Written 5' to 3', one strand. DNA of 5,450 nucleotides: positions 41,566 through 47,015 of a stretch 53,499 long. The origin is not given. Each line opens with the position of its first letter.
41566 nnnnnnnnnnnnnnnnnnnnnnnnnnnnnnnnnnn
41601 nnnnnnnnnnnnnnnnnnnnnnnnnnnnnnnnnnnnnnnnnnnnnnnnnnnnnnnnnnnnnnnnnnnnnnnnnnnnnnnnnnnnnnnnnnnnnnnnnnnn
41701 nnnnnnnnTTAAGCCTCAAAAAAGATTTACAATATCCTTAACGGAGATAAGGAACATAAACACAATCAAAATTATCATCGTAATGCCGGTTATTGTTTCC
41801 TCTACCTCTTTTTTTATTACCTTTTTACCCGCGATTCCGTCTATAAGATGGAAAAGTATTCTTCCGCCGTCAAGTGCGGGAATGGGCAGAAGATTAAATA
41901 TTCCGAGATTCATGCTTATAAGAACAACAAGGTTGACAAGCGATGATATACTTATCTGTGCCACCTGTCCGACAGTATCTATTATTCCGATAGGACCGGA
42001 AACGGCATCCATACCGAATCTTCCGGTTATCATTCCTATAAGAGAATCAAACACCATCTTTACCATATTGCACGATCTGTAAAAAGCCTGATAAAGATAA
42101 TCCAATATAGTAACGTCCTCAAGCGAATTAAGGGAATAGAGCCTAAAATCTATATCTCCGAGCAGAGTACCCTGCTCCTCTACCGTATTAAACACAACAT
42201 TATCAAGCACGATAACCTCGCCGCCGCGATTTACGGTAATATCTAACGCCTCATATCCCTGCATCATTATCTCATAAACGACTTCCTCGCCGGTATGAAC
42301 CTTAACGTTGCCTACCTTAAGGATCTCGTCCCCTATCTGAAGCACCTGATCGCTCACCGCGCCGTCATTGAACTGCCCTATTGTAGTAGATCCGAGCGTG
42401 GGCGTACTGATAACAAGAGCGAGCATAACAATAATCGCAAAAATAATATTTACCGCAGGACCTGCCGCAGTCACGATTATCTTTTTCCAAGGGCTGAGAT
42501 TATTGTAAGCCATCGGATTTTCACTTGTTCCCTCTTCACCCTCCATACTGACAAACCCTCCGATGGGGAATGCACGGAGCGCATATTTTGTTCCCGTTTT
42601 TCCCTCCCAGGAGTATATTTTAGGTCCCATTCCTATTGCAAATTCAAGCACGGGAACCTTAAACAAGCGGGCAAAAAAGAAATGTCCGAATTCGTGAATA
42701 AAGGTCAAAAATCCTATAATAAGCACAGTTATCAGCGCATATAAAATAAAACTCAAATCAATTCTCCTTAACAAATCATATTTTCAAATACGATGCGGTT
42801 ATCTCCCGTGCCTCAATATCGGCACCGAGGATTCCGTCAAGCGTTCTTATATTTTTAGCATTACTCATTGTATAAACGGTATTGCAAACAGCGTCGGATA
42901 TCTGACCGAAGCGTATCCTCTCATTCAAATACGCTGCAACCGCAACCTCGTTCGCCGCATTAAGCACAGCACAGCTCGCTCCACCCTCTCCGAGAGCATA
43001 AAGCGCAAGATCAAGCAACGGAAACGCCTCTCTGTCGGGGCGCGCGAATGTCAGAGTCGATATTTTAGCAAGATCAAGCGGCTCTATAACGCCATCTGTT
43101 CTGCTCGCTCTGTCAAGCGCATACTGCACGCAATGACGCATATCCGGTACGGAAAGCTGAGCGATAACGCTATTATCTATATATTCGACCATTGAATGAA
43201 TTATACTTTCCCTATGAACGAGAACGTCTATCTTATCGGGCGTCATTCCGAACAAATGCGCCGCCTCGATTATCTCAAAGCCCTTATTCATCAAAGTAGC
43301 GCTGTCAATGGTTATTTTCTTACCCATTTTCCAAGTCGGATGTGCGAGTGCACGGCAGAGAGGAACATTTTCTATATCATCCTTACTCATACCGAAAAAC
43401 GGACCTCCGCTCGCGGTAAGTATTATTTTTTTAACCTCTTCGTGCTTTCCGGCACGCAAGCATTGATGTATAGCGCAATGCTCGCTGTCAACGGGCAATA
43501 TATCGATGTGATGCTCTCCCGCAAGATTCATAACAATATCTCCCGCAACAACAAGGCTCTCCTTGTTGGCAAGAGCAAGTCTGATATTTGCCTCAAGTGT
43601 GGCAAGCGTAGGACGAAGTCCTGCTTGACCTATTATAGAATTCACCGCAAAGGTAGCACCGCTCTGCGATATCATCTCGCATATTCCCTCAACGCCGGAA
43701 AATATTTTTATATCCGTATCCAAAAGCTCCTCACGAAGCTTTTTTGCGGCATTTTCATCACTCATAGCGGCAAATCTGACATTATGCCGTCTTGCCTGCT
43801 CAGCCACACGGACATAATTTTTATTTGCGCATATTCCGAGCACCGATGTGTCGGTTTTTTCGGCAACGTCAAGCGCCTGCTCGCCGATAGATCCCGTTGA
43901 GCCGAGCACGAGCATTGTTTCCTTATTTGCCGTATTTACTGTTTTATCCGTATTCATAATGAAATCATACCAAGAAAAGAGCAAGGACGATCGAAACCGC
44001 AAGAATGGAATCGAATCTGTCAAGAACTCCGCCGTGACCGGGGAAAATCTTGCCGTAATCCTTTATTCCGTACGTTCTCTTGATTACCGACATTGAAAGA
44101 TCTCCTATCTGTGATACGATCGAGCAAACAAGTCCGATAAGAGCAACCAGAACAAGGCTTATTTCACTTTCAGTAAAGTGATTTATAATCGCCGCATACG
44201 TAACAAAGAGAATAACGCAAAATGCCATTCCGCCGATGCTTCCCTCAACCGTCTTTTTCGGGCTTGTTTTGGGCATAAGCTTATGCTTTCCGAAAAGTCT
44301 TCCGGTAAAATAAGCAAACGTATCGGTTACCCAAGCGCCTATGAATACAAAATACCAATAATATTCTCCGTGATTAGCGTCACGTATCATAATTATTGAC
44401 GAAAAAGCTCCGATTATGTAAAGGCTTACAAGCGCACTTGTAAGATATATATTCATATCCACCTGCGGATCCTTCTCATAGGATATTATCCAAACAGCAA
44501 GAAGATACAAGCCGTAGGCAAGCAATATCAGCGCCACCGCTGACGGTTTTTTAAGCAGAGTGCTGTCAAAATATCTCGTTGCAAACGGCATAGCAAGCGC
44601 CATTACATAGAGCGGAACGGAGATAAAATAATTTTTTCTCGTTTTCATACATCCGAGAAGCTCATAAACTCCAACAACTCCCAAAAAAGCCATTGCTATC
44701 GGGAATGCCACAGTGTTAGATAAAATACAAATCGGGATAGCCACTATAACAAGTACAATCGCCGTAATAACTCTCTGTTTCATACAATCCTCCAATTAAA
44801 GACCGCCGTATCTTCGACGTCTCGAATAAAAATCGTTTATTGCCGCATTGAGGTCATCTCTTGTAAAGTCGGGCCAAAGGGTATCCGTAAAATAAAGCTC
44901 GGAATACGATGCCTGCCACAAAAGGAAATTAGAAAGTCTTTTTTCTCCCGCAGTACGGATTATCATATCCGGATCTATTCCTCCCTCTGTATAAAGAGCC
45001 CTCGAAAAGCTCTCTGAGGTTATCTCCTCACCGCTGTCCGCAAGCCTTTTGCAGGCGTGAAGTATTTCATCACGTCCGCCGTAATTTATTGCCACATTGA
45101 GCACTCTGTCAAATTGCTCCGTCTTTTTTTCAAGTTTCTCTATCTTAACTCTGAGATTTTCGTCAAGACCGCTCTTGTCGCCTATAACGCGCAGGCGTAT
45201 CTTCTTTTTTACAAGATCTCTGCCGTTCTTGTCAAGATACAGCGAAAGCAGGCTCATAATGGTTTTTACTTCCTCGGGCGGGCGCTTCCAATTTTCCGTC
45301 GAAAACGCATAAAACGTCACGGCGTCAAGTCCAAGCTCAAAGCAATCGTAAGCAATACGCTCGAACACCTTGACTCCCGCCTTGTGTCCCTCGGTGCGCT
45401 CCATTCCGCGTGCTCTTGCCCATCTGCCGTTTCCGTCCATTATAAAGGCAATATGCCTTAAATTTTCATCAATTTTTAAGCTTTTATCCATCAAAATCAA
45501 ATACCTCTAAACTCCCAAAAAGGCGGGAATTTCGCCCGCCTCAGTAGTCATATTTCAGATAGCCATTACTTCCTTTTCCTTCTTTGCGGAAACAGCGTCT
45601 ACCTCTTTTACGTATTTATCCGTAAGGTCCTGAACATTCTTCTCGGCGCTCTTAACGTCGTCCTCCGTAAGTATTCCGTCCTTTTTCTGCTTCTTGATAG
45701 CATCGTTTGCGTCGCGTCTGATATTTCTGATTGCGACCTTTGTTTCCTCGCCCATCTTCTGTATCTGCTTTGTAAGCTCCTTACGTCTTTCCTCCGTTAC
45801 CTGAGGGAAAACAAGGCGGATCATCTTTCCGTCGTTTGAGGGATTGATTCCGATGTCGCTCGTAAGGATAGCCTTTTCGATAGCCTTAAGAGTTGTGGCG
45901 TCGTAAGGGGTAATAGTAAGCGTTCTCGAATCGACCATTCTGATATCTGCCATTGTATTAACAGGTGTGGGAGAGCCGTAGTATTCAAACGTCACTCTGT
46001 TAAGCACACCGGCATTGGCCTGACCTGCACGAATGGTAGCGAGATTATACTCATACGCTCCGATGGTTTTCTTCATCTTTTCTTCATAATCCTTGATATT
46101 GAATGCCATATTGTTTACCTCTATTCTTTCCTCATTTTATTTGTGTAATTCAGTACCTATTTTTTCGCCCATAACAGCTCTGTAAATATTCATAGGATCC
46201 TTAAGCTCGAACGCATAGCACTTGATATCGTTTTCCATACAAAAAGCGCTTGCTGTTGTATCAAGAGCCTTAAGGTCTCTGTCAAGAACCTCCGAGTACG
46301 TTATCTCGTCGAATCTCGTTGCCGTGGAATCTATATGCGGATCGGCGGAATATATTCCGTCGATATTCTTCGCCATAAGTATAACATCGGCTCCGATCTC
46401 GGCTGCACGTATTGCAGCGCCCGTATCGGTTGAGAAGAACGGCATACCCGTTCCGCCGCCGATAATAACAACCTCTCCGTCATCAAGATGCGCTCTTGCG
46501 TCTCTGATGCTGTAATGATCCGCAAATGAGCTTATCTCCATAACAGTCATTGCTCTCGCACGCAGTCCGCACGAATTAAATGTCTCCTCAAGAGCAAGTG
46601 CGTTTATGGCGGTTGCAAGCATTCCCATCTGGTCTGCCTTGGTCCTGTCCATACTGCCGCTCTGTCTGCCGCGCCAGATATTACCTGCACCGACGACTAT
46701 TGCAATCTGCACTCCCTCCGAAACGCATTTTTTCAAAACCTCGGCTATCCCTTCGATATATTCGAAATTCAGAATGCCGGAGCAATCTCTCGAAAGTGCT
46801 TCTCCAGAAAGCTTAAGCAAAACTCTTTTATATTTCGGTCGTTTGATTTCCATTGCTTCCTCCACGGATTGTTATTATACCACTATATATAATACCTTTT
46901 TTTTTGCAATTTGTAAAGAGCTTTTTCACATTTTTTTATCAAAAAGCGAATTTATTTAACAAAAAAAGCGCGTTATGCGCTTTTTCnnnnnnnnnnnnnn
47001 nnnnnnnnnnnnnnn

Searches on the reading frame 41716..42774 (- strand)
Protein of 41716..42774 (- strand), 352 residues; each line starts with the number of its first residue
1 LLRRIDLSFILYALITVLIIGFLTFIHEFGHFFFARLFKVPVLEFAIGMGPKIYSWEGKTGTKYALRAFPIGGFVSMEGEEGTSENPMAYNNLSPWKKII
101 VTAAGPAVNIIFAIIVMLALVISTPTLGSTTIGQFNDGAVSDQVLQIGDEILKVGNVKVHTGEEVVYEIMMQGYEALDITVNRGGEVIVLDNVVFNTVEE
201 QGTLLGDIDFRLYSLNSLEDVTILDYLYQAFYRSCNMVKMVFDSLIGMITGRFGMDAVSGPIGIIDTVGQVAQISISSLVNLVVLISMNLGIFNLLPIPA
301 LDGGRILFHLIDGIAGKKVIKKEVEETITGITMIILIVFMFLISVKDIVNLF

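Call 47: search_protein_families(library=pfam, proteins=[window:41716-42774:-], max_evalue=0.000001)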
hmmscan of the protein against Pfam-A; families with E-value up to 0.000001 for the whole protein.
window:41716-42774:- (352 aa): 1 family
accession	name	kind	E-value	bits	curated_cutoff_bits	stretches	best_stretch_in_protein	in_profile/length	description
PF02163.28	Peptidase_M50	-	4.1e-62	209.9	27.2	1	16-338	2-220/221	Peptidase family M50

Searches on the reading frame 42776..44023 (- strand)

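Call 47: search_protein_families(library=pfam, proteins=[window:42776-44023:-], max_evalue=0.000001)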
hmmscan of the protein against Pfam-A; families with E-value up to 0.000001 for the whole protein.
window:42776-44023:- (415 aa): 3 families
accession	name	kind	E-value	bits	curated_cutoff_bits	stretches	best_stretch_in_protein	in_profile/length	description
PF08436.17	DXP_redisom_C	-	3.6e-38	130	26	1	175-258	1-84/84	1-deoxy-D-xylulose 5-phosphate reductoisomerase C-terminal domain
PF02670.22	DXP_reductoisom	-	1.2e-34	120.2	21.7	1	37-161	1-129/129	1-deoxy-D-xylulose 5-phosphate reductoisomerase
PF13288.12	DXPR_C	-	1.7e-32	112.6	27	1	290-407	1-114/115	DXP reductoisomerase C-terminal domain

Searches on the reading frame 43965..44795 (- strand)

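Call 47: search_protein_families(library=pfam, proteins=[window:43965-44795:-], max_evalue=0.000001)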
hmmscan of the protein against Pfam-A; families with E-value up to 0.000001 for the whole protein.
window:43965-44795:- (276 aa): 1 family
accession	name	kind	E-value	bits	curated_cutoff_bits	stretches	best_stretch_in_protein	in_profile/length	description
PF01148.25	CTP_transf_1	-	5.5e-56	190.8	24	1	6-275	1-261/264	Cytidylyltransferase family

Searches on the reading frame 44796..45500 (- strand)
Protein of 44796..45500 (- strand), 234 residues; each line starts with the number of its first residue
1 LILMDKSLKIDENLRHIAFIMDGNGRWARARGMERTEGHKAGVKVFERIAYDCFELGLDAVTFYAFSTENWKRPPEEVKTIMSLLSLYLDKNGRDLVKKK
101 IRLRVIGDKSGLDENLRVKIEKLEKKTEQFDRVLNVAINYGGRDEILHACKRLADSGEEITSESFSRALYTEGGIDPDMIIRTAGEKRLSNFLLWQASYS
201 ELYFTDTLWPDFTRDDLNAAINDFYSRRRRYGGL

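Call 47: search_protein_families(library=pfam, proteins=[window:44796-45500:-], max_evalue=0.000001)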
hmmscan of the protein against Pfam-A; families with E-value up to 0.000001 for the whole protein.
window:44796-45500:- (234 aa): 1 family
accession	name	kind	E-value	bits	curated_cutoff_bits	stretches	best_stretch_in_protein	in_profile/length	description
PF01255.24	Prenyltransf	-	2.2e-81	273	27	1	20-232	1-219/219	Putative undecaprenyl diphosphate synthase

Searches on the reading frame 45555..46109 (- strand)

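Call 47: search_protein_families(library=pfam, proteins=[window:45555-46109:-], max_evalue=0.000001)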
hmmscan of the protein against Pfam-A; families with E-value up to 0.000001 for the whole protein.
window:45555-46109:- (184 aa): 1 family
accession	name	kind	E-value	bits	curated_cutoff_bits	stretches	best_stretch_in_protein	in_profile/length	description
PF01765.24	RRF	-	1.3e-64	217.5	29.7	1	21-182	3-164/164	Ribosome recycling factor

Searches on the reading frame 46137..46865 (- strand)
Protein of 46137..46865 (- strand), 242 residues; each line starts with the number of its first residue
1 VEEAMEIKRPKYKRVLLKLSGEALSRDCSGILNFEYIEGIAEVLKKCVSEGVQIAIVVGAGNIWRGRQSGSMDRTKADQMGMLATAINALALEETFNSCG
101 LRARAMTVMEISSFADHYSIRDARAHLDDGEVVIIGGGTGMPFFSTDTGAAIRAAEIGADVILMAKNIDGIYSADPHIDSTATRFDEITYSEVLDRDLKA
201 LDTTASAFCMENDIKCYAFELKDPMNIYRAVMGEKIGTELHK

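Call 47: search_protein_families(library=pfam, proteins=[window:46137-46865:-], max_evalue=0.000001)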
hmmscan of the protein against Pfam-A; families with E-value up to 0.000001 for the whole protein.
window:46137-46865:- (242 aa): 1 family
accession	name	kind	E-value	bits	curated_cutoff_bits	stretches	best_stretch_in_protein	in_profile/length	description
PF00696.33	AA_kinase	-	1.4e-34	120.3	24.9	1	13-217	1-231/234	Amino acid kinase family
